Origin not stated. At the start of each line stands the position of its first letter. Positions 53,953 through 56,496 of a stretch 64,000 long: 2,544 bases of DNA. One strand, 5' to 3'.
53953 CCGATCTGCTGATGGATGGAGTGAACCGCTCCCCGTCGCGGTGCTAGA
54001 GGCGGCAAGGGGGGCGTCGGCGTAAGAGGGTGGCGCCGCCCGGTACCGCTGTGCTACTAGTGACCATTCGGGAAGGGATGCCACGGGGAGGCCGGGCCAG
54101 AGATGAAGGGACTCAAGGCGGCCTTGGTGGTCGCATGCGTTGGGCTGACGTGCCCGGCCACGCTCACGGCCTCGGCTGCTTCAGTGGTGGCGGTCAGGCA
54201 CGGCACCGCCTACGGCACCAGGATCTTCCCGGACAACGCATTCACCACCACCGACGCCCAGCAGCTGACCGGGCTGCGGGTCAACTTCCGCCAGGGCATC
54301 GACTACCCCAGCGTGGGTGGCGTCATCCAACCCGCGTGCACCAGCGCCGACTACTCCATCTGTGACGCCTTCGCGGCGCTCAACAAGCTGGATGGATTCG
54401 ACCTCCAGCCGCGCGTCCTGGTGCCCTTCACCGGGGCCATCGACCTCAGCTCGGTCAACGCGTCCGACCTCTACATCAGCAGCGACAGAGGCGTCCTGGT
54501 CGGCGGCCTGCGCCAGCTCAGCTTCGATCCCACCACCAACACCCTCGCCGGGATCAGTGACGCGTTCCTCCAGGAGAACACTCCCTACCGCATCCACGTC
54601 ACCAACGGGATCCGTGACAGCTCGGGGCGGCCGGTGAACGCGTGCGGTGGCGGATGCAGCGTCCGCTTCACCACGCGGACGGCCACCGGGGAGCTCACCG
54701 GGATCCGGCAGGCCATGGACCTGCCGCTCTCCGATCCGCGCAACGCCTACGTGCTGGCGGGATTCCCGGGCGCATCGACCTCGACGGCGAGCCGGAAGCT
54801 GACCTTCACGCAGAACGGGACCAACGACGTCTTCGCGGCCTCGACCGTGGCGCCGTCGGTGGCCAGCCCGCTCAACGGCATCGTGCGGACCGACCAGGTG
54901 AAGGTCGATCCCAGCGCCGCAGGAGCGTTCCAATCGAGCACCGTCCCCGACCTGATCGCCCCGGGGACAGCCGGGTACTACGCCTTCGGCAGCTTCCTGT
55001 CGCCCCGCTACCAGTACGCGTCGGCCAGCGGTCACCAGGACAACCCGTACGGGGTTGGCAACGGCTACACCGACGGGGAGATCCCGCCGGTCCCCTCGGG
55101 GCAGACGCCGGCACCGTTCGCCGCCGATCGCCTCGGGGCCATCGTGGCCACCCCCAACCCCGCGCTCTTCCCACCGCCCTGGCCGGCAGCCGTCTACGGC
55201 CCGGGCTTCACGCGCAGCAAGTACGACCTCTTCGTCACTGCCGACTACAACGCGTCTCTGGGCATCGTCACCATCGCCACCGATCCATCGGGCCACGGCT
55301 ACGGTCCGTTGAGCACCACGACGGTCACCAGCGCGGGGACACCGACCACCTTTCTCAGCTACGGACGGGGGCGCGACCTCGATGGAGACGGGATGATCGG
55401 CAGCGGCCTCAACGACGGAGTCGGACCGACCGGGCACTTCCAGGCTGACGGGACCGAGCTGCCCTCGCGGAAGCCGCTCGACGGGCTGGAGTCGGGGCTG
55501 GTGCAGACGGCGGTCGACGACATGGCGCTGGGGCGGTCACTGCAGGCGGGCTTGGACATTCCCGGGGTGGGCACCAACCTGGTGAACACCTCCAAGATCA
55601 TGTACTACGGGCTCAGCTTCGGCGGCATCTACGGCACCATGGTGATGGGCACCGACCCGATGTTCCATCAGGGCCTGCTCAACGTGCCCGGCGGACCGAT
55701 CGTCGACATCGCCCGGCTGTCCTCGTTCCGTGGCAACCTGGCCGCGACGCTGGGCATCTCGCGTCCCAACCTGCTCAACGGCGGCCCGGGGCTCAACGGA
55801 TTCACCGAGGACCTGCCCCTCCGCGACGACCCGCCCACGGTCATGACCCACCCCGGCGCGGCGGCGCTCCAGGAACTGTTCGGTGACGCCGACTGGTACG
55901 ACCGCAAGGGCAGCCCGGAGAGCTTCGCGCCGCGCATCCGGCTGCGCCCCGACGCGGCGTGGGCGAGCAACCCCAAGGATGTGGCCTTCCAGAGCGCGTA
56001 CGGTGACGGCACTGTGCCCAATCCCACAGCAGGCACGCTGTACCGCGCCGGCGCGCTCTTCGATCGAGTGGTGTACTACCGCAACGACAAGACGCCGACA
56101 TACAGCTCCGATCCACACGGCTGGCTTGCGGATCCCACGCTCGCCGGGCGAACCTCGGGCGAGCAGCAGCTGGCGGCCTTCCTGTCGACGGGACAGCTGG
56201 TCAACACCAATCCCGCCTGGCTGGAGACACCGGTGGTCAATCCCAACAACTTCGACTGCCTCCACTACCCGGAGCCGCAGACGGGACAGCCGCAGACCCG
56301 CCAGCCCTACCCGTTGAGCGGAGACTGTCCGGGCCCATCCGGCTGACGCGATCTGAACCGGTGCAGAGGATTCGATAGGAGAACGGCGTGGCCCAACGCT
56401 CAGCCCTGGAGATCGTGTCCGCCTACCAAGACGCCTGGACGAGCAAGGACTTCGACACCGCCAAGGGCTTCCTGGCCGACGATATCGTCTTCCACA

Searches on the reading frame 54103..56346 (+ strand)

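Call 27: search_protein_families(library=pfam, proteins=[window:54103-56346:+], max_evalue=0.001)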
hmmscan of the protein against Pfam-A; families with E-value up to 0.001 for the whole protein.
window:54103-56346:+ (747 aa): 1 family
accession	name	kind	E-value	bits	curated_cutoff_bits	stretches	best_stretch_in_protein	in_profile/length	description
PF13205.12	Big_5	-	4.5e-05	24.6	23.6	1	98-191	18-105/105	Bacterial Ig-like domain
